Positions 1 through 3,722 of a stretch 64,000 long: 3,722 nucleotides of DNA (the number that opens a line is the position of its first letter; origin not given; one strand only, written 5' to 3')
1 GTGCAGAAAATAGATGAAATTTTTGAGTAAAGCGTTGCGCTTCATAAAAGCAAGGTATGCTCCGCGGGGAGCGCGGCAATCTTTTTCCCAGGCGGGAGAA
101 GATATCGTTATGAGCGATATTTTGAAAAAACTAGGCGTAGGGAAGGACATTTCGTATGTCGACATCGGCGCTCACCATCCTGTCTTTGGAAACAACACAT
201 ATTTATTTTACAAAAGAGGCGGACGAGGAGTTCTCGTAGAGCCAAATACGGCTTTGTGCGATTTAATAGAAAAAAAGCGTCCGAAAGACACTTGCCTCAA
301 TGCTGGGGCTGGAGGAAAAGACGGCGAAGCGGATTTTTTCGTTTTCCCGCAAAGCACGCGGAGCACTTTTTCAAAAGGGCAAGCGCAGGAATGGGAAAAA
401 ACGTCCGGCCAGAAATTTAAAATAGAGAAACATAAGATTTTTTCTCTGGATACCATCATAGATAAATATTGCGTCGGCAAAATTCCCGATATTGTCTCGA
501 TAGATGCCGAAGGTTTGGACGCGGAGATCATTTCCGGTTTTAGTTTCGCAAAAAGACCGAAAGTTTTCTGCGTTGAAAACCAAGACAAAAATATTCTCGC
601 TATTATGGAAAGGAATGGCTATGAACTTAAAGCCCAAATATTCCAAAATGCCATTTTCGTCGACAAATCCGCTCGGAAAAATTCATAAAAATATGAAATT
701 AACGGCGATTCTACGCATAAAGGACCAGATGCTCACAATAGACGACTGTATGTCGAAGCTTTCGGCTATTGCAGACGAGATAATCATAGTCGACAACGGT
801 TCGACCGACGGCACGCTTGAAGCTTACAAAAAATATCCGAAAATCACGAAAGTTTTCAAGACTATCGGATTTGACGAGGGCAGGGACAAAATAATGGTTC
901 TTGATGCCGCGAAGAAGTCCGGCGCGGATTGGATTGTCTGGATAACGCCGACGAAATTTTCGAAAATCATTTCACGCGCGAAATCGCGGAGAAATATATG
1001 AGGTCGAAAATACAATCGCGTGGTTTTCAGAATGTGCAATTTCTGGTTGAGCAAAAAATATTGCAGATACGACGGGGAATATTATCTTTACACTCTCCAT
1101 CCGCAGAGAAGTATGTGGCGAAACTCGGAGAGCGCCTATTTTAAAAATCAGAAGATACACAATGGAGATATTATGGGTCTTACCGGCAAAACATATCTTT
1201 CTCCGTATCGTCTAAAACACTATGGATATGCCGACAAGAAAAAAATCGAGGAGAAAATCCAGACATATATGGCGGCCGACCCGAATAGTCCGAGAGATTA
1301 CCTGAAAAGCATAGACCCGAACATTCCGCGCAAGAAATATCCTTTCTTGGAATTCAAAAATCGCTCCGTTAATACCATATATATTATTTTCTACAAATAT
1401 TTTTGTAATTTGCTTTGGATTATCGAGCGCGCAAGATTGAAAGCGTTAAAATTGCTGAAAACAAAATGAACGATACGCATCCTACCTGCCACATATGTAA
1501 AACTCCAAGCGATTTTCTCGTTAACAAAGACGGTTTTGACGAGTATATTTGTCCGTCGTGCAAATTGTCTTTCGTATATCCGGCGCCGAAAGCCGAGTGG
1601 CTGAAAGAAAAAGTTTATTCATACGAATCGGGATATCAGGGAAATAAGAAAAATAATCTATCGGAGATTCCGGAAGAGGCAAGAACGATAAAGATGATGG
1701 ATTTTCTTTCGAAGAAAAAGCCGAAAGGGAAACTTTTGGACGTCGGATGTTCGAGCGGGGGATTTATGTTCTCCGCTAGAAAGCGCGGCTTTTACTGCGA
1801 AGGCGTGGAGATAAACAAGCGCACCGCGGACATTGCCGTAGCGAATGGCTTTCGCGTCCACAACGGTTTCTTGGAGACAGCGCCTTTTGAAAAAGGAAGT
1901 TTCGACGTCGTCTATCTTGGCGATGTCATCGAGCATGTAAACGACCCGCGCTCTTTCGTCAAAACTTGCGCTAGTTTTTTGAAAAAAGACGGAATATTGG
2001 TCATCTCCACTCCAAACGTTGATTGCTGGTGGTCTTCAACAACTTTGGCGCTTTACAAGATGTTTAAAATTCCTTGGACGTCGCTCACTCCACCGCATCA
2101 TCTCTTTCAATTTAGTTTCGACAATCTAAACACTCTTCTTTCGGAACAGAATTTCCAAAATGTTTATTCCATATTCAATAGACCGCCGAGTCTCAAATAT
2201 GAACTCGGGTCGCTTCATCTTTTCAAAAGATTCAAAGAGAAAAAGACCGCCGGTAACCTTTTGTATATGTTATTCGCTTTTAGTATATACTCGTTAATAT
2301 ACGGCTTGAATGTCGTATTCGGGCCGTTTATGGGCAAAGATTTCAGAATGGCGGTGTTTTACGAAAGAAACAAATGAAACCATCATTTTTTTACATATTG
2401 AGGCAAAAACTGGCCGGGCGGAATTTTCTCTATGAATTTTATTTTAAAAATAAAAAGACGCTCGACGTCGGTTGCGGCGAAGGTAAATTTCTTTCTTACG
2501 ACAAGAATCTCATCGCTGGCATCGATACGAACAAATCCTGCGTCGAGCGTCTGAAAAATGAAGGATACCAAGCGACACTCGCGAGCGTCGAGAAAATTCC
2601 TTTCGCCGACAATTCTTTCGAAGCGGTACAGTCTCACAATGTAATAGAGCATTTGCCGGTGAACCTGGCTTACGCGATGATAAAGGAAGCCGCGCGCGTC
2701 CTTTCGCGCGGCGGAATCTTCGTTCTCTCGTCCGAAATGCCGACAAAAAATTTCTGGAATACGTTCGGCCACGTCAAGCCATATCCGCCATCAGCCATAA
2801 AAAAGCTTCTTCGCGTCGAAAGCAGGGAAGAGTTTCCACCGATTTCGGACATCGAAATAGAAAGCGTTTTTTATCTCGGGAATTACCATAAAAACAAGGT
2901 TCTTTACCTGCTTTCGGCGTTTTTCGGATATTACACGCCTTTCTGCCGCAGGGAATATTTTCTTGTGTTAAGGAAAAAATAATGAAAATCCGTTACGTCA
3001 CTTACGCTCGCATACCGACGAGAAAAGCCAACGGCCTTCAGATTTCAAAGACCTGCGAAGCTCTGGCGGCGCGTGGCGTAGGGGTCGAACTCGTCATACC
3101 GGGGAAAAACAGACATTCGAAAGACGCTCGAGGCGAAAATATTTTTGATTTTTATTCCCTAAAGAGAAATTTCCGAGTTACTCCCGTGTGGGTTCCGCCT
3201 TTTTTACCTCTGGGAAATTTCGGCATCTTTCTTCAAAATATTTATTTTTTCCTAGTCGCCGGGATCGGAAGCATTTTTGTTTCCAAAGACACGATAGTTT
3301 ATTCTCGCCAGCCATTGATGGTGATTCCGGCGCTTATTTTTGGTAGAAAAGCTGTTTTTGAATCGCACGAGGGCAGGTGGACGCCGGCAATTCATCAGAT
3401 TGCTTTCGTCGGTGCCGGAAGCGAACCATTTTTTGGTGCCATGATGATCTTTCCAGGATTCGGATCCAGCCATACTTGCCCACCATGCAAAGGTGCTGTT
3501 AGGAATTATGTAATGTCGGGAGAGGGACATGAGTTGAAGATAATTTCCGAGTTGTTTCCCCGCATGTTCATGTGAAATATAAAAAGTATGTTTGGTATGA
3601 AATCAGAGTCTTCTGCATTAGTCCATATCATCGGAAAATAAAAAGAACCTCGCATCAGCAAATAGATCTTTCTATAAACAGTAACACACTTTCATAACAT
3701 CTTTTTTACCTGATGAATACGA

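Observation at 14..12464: Glycan locus combining two GT11 fucosyltransferase-like genes, a GT17-like gene and four FkbM methyltransferases, almost entirely frameshifted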

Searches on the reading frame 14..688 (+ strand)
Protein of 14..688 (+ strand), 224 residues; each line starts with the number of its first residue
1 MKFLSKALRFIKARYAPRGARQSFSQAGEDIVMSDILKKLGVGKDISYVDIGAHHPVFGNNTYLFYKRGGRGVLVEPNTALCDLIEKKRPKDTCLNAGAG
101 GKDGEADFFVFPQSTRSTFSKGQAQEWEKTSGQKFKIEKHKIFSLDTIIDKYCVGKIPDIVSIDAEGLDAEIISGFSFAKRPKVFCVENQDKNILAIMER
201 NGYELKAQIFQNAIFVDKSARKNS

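Call 39: find_encoding_contigs(protein=window:14-688:+, flank=10000, max_places=6)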
Protein window:14-688:+ (224 aa): no gene with exactly this product is on record in the collection.

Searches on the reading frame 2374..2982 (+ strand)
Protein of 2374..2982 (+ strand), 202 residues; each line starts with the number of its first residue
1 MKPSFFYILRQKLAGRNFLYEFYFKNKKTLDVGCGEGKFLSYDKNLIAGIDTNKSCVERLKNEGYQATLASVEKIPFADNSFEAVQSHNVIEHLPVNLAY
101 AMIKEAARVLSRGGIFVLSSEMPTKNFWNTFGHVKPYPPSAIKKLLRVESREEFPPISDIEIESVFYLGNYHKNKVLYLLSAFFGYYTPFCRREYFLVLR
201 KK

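Call 7: find_encoding_contigs(protein=window:2374-2982:+, flank=10000, max_places=6)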
Protein window:2374-2982:+ (202 aa): 1 contig read that carries it; 1 place shown.
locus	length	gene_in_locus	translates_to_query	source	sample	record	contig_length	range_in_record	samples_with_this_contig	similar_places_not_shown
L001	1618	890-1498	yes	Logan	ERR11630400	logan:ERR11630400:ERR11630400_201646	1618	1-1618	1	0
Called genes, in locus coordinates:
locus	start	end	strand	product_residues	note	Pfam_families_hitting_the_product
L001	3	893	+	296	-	?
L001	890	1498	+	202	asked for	PF13489:Methyltransf_23, PF13847:Methyltransf_31, PF08241:Methyltransf_11, PF08242:Methyltransf_12 (weak), PF13649:Methyltransf_25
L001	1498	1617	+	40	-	?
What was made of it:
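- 2374..2982 (+): Class-I SAM methyltransferase 2 (Methyltransf_11/25), intact. An identical protein is on Logan contig ERR11630400_201646 (call 7).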

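Call 11: find_related_loci(query=window:2374-2979:+, collection=genome_contigs, flank=10000)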
Query window:2374-2979:+ (202 aa) in genome_contigs; peptide patterns used: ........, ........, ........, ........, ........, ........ (x = any residue, [..] = any of these).
126 stretches matched a pattern; 30 encode a relative of the query (tblastn E <= 1e-3); 30 distinct loci.
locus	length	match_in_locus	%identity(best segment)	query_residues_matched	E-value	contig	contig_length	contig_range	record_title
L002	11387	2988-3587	61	3-202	5e-83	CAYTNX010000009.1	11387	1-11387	MAG TPA_asm: uncultured Candidatus Saccharibacteria bacterium isolate SRP278252_co2_57 genome assembly, contig: NODE_120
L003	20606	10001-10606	57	1-202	1e-74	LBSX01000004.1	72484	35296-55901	MAG: Candidatus Magasanikbacteria bacterium GW2011_GWC2_37_14 US42_C0004, whole genome shotgun sequence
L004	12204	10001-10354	40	6-118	1e-15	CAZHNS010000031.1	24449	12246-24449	MAG TPA_asm: uncultured bacterium isolate binchicken_co178_245 genome assembly, contig: NODE_2772_length_24449_cov_8.733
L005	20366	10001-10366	35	5-127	6e-15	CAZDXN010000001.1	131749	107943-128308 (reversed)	MAG TPA_asm: uncultured Pseudomonadales bacterium isolate binchicken_co38_1253 genome assembly, contig: NODE_357_length_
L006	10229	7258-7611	37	6-118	7e-15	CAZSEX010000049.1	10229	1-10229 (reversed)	MAG TPA_asm: uncultured bacterium isolate binchicken_co116_333 genome assembly, contig: NODE_7417_length_10229_cov_35.54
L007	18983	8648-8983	34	6-114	2e-10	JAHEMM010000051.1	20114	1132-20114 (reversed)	MAG: Chitinophagaceae bacterium isolate Ww72 NODE_4990_length_20114_cov_23.628920, whole genome shotgun sequence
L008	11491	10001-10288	33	28-118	8e-10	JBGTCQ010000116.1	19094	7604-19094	MAG: Chroococcidiopsidaceae cyanobacterium isolate JTS-RE123 k141_12075862, whole genome shotgun sequence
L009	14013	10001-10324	36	17-120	1e-9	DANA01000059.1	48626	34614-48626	MAG TPA_asm: Methanoregula sp. UBA276 UBA276_contig_828, whole genome shotgun sequence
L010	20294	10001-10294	32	26-118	9e-10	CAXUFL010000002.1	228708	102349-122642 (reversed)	MAG TPA_asm: uncultured bacterium isolate public_SRR1531569_metawrap_bin.1 genome assembly, contig: public_SRR1531569_me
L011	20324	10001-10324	34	25-121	5e-9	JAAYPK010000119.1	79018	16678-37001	MAG: Clostridiales bacterium isolate AS22ysBPME_211 238430_AS22, whole genome shotgun sequence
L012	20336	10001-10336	34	30-125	7e-9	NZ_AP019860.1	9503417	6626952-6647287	Candidatus Uabimicrobium amorphum strain SRT547 chromosome, complete genome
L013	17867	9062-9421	32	27-145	8e-9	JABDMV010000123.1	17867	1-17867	MAG: Flaviramulus sp. isolate SS_bin_110 k127_1107966, whole genome shotgun sequence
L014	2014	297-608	35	29-127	6e-9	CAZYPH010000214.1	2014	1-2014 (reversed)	MAG TPA_asm: uncultured Oligoflexia bacterium isolate SRP286056_co2_185 genome assembly, contig: NODE_108823_length_2014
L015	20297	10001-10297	31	25-120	1e-8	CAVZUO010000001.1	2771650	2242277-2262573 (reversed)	MAG: uncultured Acidobacteriaceae bacterium isolate MFD09286.bin.1.36 genome assembly, contig: contig_16237, whole genom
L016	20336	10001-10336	34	24-128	1e-8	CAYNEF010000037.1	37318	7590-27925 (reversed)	MAG TPA_asm: uncultured Pseudobdellovibrionaceae bacterium isolate SRP278252_co1_294 genome assembly, contig: NODE_1646_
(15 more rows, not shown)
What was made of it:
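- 2374..2982 (+): The closest species-representative genomes are Saccharibacteria and Magasanikbacteria MAGs at 57-61% (call 11).
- Tried and rejected: GTDB species-representative loci found with MT2 (call 11).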

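Call 66: list_cluster_members(proteins=[window:2374-2979:+, window:2982-3572:+, window:17539-18786:-, window:58423-60909:+, window:50372-51589:-, window:28155-29162:+, window:56170-57309:-, window:49447-50361:-, window:61711-63015:+, window:48487-49440:+])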
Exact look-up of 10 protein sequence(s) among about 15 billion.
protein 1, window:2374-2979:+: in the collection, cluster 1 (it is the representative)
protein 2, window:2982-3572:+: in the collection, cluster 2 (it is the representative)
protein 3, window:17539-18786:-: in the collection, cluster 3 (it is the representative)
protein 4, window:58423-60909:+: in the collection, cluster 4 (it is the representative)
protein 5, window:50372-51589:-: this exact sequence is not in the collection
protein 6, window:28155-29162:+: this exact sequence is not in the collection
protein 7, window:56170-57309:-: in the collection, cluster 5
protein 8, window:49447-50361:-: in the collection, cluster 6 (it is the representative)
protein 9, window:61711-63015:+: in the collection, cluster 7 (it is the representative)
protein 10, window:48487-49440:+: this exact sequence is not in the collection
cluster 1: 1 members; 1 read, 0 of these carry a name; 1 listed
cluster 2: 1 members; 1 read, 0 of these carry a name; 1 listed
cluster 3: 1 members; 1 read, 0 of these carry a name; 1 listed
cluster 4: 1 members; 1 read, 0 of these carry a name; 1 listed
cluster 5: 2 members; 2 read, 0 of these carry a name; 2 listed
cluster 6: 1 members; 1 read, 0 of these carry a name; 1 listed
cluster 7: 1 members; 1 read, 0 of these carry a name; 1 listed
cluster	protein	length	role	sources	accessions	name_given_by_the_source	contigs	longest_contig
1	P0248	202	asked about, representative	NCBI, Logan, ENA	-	-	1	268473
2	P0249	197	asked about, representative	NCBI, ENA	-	-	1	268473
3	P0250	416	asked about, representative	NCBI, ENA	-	-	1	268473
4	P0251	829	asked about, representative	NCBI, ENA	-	-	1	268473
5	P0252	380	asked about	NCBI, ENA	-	-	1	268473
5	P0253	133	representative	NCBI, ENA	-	-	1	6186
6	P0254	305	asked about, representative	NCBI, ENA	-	-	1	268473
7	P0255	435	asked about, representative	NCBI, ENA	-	-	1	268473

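Call 67: find_encoding_contigs(protein=P0253, flank=10000, max_places=3)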
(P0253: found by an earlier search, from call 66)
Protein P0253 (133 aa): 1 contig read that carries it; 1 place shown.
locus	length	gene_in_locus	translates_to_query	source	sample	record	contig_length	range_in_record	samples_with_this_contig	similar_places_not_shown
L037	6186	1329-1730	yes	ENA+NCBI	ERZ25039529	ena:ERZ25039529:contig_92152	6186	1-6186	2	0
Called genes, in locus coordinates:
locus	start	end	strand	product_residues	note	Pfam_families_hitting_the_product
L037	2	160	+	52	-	?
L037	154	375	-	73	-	-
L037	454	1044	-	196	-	-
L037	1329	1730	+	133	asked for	PF00575:S1 (weak)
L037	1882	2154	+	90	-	PF00575:S1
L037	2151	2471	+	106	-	PF00575:S1 (weak)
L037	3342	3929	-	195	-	PF01195:Pept_tRNA_hydro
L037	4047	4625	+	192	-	PF10502:Peptidase_S26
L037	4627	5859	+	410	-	PF03129:HGTP_anticodon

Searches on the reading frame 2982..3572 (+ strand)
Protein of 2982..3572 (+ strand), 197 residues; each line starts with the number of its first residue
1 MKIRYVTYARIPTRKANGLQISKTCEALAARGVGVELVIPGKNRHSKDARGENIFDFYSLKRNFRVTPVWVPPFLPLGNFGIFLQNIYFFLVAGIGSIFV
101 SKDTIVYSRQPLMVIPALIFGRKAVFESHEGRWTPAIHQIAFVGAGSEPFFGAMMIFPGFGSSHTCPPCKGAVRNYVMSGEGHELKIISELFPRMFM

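Call 23: search_protein_families(library=pfam, proteins=[window:2982-3572:+], max_evalue=0.01)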
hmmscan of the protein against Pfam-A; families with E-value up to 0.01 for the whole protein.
seq(197 aa): 0 families
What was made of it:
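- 2982..3393 (+): GT4 N-terminal remnant. The ORF runs on to 3575, antisense to GT11a. No Pfam hit (call 23).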
